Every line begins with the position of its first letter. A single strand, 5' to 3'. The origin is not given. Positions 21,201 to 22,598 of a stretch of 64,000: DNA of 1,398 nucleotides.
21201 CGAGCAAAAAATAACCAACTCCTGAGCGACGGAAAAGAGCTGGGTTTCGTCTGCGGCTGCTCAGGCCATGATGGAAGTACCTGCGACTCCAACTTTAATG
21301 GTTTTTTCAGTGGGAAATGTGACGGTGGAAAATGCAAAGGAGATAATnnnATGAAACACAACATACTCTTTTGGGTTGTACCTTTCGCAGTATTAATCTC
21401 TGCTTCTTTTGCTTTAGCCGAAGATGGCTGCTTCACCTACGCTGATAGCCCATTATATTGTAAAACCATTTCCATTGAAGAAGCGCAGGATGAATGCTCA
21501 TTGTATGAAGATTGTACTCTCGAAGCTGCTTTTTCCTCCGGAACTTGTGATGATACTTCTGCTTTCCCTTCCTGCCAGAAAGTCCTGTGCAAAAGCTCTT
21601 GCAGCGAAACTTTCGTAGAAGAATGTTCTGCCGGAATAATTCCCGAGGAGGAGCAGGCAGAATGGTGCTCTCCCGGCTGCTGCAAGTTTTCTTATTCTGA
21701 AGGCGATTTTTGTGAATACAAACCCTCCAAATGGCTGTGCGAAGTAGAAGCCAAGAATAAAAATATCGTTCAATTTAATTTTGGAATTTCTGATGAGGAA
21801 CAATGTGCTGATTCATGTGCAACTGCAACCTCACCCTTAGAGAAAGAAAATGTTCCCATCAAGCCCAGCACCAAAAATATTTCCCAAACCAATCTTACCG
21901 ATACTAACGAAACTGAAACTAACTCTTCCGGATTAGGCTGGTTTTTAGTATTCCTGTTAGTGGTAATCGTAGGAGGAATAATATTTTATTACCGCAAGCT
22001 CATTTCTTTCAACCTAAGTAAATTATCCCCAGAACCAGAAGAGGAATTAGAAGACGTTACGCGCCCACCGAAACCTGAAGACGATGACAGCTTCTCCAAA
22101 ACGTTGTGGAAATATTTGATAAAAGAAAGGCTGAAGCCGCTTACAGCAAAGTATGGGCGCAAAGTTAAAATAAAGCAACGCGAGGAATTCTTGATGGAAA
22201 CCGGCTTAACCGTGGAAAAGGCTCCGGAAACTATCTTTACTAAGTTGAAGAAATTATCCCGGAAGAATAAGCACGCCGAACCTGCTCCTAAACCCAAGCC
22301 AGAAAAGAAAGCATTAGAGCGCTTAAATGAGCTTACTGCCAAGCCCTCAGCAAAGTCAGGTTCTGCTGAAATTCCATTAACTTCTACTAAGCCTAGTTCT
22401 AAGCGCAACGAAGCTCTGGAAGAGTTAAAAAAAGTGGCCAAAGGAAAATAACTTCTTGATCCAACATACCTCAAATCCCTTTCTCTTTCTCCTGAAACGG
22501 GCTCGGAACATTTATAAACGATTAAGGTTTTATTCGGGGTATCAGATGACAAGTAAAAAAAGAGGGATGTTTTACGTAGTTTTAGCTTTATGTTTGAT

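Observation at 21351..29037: A 366-aa and a 2163-aa membrane protein share the same Cys-rich head and the same cytoplasmic tail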

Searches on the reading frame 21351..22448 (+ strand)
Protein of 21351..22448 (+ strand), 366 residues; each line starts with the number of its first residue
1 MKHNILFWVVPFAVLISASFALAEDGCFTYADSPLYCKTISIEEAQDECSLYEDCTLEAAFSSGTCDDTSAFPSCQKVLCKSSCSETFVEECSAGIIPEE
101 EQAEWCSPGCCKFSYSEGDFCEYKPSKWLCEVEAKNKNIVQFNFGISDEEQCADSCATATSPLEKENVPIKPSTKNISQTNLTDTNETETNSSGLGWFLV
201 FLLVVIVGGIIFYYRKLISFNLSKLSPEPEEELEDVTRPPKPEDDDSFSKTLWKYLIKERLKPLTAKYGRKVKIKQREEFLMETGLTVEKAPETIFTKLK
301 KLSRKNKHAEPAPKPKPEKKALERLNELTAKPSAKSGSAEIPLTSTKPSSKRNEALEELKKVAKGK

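Call 4: search_protein_families(library=pfam, proteins=[window:21351-22448:+], max_evalue=0.01)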
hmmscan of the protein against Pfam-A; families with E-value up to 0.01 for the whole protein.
window:21351-22448:+ (366 aa): 0 families

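Call 9: search_protein_families(library=ncbifam, proteins=[window:21351-22448:+], max_evalue=0.01)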
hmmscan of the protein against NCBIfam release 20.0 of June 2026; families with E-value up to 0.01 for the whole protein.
window:21351-22448:+ (366 aa): 0 families

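Call 10: find_homologous_proteins(query=window:21351-22448:+, max_evalue=0.001)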
Query window:21351-22448:+ (366 aa): 8 proteins with E <= 0.001 among 4340 candidates.
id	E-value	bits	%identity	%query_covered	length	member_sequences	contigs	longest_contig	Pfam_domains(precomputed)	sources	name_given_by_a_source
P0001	2.6e-242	821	100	100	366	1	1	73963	-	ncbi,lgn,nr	ncbi:hypothetical protein HZC30_00435 [Candidatus Woesearchaeota archaeon]|nr:hypothetical protein [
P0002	7.5e-169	579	72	100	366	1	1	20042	-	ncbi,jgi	jgi:hypothetical protein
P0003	6.3e-162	557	69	100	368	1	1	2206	-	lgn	-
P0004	3.7e-156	538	71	97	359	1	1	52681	-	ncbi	-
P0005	4.4e-147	508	68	95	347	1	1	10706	-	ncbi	-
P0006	5.7e-50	188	36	99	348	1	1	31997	-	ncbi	-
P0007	1.2e-48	184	37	83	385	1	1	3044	-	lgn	-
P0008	1.5e-48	184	35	96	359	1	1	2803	-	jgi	-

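Call 12: find_encoding_contigs(protein=P0004, flank=10000, max_places=3)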
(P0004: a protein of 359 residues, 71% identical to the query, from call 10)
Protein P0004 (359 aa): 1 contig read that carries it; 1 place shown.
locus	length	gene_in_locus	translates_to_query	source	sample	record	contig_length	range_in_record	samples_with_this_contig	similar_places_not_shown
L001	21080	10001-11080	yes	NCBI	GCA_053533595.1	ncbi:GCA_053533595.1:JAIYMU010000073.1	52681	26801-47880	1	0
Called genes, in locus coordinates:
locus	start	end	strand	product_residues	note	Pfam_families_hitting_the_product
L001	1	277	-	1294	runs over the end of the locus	PF01326:PPDK_N, PF14890:Intein_splicing, PF14528:LAGLIDADG_3, PF01326:PPDK_N, PF00391:PEP-utilizers, PF02896:PEP-utilizers_C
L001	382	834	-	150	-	PF00293:NUDIX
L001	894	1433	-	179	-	PF02834:LigT_PEase, PF10469:AKAP7_NLS, PF13563:2_5_RNA_ligase2, PF02834:LigT_PEase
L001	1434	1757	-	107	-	PF01938:TRAM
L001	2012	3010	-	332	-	PF14520:HHH_5, PF00154:RecA_N, PF08423:Rad51, PF06745:ATPase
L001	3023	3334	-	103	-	-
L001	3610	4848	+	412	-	-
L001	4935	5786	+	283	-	PF08696:Dna2 (weak), PF12705:PDDEXK_1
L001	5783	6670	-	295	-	PF01944:SpoIIM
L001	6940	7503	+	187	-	PF01909:NTP_transf_2, PF18765:Polbeta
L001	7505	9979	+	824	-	-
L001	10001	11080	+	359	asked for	-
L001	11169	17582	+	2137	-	PF13620:CarboxypepD_reg, PF17802:SpaA (faint), PF22904:NOMO1-like_2nd (faint), PF13620:CarboxypepD_reg, PF13715:CarbopepD_reg_2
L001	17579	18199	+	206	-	-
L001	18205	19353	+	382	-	-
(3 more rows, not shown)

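Call 13: find_encoding_contigs(protein=P0006, flank=10000, max_places=3)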
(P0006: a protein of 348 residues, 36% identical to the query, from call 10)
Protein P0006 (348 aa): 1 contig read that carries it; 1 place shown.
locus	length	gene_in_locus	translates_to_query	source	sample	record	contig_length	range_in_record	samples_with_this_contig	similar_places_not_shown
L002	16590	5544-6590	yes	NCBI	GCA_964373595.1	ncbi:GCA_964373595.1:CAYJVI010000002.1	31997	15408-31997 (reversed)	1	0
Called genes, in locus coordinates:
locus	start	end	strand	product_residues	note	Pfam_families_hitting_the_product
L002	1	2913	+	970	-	?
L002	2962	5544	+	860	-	-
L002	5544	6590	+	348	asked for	-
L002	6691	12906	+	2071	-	PF13620:CarboxypepD_reg, PF13715:CarbopepD_reg_2, PF17802:SpaA (faint), PF22904:NOMO1-like_2nd (faint), PF13620:CarboxypepD_reg, PF13715:CarbopepD_reg_2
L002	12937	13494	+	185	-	-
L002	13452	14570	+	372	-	-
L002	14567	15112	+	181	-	-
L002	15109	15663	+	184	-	-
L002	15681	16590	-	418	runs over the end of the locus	PF07693:KAP_NTPase (weak), PF13191:AAA_16 (faint), PF01978:TrmB (faint), PF12802:MarR_2 (faint), PF13412:HTH_24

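Call 14: find_encoding_contigs(protein=P0002, flank=10000, max_places=3)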
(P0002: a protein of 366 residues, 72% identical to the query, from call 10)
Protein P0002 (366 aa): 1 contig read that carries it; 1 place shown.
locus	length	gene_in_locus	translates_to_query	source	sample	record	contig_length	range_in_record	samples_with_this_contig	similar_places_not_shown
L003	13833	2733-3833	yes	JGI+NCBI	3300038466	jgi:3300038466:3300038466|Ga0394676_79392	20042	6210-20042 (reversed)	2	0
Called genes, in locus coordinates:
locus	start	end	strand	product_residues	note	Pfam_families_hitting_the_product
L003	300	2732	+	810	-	-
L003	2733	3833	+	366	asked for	-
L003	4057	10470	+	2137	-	PF13620:CarboxypepD_reg, PF17802:SpaA (faint), PF22904:NOMO1-like_2nd (faint), PF13620:CarboxypepD_reg, PF13715:CarbopepD_reg_2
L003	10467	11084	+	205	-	-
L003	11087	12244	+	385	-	-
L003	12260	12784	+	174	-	-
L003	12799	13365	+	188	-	-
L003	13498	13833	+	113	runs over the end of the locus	-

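Call 33: search_protein_representatives(alignment_id=A3)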
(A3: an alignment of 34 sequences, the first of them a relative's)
Query: 34 sequences, 274 profile positions. Proteins with E-value up to 0.001 (for the whole library): 292; up to 1e-10: 252; up to 1e-30: 169. The best 150 are listed.
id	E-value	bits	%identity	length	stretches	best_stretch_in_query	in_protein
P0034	6.8e-86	304.5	-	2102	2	1-157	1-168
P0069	1.8e-84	299.8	-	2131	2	3-162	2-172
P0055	1.5e-82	293.5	-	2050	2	1-157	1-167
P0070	6.8e-82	291.3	-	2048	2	3-157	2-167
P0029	2.6e-81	289.4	-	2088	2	1-161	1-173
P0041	5.9e-81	288.3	-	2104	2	6-157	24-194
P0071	7.6e-81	287.9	-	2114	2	1-162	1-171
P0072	8.6e-78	277.9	-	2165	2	1-159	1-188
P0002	1.1e-75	270.9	-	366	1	6-271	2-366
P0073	2.9e-73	263.0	-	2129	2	1-157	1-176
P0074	1.0e-72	261.3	-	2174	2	5-161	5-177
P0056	3.1e-72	259.7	-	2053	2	1-162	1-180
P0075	3.1e-72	259.7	-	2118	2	3-157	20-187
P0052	4.3e-72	259.2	-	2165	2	3-157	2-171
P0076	1.3e-71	257.6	-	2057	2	1-157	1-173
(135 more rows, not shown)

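Call 39: find_related_loci(query=A1, collection=genome_contigs, flank=10000)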
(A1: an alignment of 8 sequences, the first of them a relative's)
Query A1 (366 aa) in genome_contigs; peptide patterns used: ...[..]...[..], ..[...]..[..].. (x = any residue, [..] = any of these).
169 stretches matched a pattern; 34 encode a relative of the query (tblastn E <= 1e-3); 34 distinct loci.
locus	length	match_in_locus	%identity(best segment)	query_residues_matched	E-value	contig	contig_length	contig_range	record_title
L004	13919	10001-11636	73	1-366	9e-175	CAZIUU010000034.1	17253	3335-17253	MAG TPA_asm: uncultured Methanosarcinales archaeon isolate binchicken_co251_991 genome assembly, contig: NODE_4525_lengt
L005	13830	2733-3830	72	1-366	3e-173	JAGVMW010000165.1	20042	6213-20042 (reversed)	MAG: archaeon isolate DeMMO3_35 c_000000079392, whole genome shotgun sequence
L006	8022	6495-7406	36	6-303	8e-54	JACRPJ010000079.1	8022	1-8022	MAG: Candidatus Woesearchaeota archaeon isolate NC_groundwater_1984_Pr3_S-0.2um_40_2 scaffold_523629, whole genome shotg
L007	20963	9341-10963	35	3-332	5e-52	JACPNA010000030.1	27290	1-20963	MAG: Candidatus Woesearchaeota archaeon isolate NC_groundwater_563_Ag_S-0.1um_35_31 S35_SO-1_scaffold_249622, whole geno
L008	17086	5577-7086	36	6-366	5e-51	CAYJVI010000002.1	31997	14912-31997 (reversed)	MAG TPA_asm: uncultured Methanosarcinales archaeon isolate ERP125453_co1_290 genome assembly, contig: NODE_1144_length_3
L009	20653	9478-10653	32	5-366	6e-47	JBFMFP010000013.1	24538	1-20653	MAG: Nanoarchaeota archaeon isolate MAG274 MAG274_13, whole genome shotgun sequence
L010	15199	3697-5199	35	2-366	1e-46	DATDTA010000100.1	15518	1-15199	MAG TPA_asm: Candidatus Nanoarchaeia archaeon isolate SMAG_U8017 k141_1759718, whole genome shotgun sequence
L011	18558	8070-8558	46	5-165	2e-46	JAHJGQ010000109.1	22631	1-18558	MAG: Nanoarchaeota archaeon isolate Modern_marine_glass_biofilm.mb.79 Modern_marine_glas.mb.79_k141_1061983, whole genom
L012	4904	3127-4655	30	9-363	5e-46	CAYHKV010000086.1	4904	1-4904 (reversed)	MAG TPA_asm: uncultured Methanosarcinales archaeon isolate ERP119705_co13_634 genome assembly, contig: NODE_21974_length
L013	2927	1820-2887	34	1-328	3e-46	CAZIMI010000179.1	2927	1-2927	MAG TPA_asm: uncultured Methanosarcinales archaeon isolate SRP077602_co6_348 genome assembly, contig: NODE_50860_length_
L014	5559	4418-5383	35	1-329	1e-44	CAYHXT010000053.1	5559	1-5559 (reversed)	MAG TPA_asm: uncultured Methanosarcinales archaeon isolate ERP119705_co16_404 genome assembly, contig: NODE_11588_length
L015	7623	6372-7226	35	5-304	3e-44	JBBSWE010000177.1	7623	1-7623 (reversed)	MAG: Nanoarchaeota archaeon isolate H52-bin155_1 H52_bin155_1_000000000177, whole genome shotgun sequence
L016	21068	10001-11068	31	1-352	1e-41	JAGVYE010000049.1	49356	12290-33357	Candidatus Woesearchaeota archaeon isolate RIFCSPHIGHO2_02_FULL_38_13 rifcsphigho2_02_scaffold_1747, whole genome shotgu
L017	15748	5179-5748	41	7-195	2e-41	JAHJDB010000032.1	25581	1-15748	MAG: Nanoarchaeota archaeon isolate Modern_marine.mb.327 Modern_marine.mb.327_k141_705507, whole genome shotgun sequence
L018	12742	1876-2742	34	13-304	1e-39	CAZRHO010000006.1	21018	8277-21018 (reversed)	MAG TPA_asm: uncultured Methanosarcinales archaeon isolate binchicken_co141_112 genome assembly, contig: NODE_11042_leng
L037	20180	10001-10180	34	78-136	5e-5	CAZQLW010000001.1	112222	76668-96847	MAG TPA_asm: uncultured Methanosarcinales archaeon isolate SRP077602_co2_353 genome assembly, contig: NODE_198_length_11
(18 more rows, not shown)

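Call 41: predict_structure(alignment_id=A4)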
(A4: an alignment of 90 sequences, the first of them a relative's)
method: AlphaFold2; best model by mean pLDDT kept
length: 366 residues; sequences in the alignment: 90
mean_pLDDT: 80.3   pTM: 0.53
mean pLDDT of the five models: 80.3, 80.1, 79.8, 79.7, 79.0
residues with pLDDT >= 90: 171; 70-90: 93; 50-70: 63; < 50: 39
segments of 3 or more residues with pLDDT < 50: 175-179, 181-183, 190-192, 230-238, 332-340, 342-347
pLDDT, mean of each block of 10 residues (from residue 1): 73 82 88 97 97 97 96 97 96 95 97 96 98 97 97 90 58 50 50 71 88 78 52 45 56 85 94 94 88 91 83 68 78 46 49 78 74
secondary structure, 60 per line:
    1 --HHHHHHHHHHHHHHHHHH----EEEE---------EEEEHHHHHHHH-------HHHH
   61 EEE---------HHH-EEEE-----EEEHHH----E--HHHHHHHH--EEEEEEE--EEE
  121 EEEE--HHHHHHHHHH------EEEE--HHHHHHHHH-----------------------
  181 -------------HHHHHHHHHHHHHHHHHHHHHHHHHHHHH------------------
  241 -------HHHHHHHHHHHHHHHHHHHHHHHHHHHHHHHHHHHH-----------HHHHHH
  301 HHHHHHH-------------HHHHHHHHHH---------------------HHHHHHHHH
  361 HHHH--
elements in order: H3-20 E25-28 E38-41 H42-49 H57-60 E61-63 E77-80 E86-88 H99-106 E109-115 E118-124 H127-136 E143-146 H149-157 H194-222 H248-283 H295-307 H321-330 H352-364

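Call 46: fold_search(model_id=the predicted structure, library=pdb)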
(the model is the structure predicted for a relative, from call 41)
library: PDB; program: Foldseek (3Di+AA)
matches with E <= 10: 111; with E <= 0.001: 0
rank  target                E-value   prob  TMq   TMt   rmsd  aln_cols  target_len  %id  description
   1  6pky_A                1.0e+00  0.06  0.10  0.12  14.6       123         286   10  Guinea pig N-acetylglucosamine-1-phosphodiester alpha-N-acetylglucosaminidase (NAGPA) catalytic domain auto-inhibited  (released 2020-02-19)
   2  8azw_I                1.2e+00  0.08  0.07  0.13  14.7        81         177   11  Cryo-EM structure of the plant 60S subunit (released 2023-06-07)
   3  5ndg_N0               1.2e+00  0.04  0.09  0.14  14.0        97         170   12  Crystal structure of geneticin (G418) bound to the yeast 80S ribosome (released 2017-12-13)
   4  5it7_SS               1.3e+00  0.08  0.10  0.16   7.9        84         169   12  Structure of the Kluyveromyces lactis 80S ribosome in complex with the cricket paralysis virus IRES and eEF2 (released 2016-05-18)
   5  9e2g_0Z               1.3e+00  0.04  0.09  0.07  14.8       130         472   13  Cryo-EM structure of 48 nm repeat of microtubule doublet from T. brucei flagellum (released 2025-03-12)
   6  6pky_D                1.4e+00  0.07  0.10  0.13  14.1       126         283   12  Guinea pig N-acetylglucosamine-1-phosphodiester alpha-N-acetylglucosaminidase (NAGPA) catalytic domain auto-inhibited  (released 2020-02-19)
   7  7qgg_T                1.6e+00  0.12  0.08  0.15   6.0        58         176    7  Neuronal RNA granules are ribosome complexes stalled at the pre-translocation state (released 2022-10-26)
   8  6pkg_A                1.6e+00  0.05  0.09  0.11  14.2       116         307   11  Zebrafish N-acetylglucosamine-1-phosphodiester alpha-N-acetylglucosaminidase (NAGPA) catalytic domain auto-inhibited b (released 2020-02-19)
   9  5lzs_S                1.7e+00  0.09  0.09  0.17  14.4        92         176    9  Structure of the mammalian ribosomal elongation complex with aminoacyl-tRNA, eEF1A, and didemnin B (released 2016-11-30)
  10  5apn_S                1.7e+00  0.08  0.07  0.14  10.4        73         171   11  Structure of the yeast 60S ribosomal subunit in complex with Arx1, Alb1 and N-terminally tagged Rei1 (released 2015-12-16)
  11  8ip8_YA               1.9e+00  0.06  0.07  0.13  14.8        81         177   10  Wheat 80S ribosome stalled on AUG-Stop boron dependently (released 2024-02-21)
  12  6woo_S                2.0e+00  0.07  0.08  0.14  10.2        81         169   10  CryoEM structure of yeast 80S ribosome with Met-tRNAiMet, eIF5B, and GDP (released 2020-09-23)
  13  6u11_A                2.0e+00  0.06  0.11  0.13  14.6       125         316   10  Xenopus laevis N-acetylglucosamine-1-phosphodiester alpha-N-acetylglucosaminidase (NAGPA) (C46S C219S C453S C480S C486 (released 2020-02-19)
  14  1yd4                  2.1e+00  0.15  0.11  0.36   6.5        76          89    9  Crystal structure of the GIY-YIG N-terminal endonuclease domain of UvrC from Thermotoga maritima: Point mutant Y29F boun (released 2005-03-01)
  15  4v8p_AX               2.1e+00  0.12  0.10  0.17  13.3        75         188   12  T.thermophila 60S ribosomal subunit in complex with initiation factor 6. (released 2014-07-09)
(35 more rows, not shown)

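Call 52: search_solved_structures(query=A3, max_evalue=10, show_alignments=2)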
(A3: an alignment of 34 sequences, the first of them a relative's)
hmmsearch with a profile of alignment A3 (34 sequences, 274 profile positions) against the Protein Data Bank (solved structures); distinct sequences matched with E-value up to 10: 6.
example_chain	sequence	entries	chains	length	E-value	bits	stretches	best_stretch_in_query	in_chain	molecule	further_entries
7yca_N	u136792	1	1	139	0.41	13.2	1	115-151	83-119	Photosystem I PsaN, reaction centre subunit N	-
5eoa_A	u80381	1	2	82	1.3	11.6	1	200-264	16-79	Optineurin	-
1ge9_A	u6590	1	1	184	3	10.4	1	196-256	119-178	RIBOSOME RECYCLING FACTOR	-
9fhl_c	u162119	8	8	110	3.5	10.2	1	196-255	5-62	Small ribosomal subunit protein eS25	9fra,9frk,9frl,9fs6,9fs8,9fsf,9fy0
3aux_A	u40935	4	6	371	4.6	9.8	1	200-248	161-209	DNA double-strand break repair rad50 ATPase | DNA double-strand break repair Rad50 ATPase,DNA double-strand break repair Rad50 ATPase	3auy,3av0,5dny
6dmp_B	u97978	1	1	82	5.2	9.6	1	213-270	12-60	Designed orthogonal protein DHD13_XAAA_B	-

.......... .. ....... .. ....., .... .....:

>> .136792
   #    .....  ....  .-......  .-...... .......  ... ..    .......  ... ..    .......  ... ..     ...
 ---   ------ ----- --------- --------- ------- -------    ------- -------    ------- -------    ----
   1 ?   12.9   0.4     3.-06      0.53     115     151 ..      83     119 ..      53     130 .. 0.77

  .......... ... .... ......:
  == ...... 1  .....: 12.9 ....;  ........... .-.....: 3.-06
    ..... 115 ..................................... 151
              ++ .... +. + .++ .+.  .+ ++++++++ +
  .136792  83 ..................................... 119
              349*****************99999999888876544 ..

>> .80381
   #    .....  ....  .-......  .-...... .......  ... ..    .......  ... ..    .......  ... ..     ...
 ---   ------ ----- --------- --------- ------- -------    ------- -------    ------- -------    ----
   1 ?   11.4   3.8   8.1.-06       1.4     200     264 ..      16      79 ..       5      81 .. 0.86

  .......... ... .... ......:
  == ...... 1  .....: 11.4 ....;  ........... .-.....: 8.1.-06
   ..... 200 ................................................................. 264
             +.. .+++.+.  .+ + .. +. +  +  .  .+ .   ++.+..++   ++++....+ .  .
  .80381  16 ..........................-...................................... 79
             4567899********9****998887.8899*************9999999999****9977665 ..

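Call 82: find_homologous_proteins(query=L037:9548-11110:+, max_evalue=0.001)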
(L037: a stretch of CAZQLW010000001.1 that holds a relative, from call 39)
Query L037:9548-11110:+ (521 aa): 2 proteins with E <= 0.001 among 8000 candidates.
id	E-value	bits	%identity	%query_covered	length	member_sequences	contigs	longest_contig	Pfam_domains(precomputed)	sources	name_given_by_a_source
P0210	0.0e+0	1158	100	100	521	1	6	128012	-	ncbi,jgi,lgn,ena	-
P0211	1.2e-260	884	76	100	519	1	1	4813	-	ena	-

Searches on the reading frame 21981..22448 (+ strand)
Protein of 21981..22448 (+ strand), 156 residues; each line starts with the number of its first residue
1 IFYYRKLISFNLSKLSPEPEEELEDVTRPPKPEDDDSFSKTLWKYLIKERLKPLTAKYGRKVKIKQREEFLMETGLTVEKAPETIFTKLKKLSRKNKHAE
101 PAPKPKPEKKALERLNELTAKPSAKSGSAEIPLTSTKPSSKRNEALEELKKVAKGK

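Call 55: search_protein_families(library=pfam, proteins=[window:21981-22448:+], max_evalue=5)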
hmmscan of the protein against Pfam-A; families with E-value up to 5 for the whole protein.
window:21981-22448:+ (156 aa): 0 families
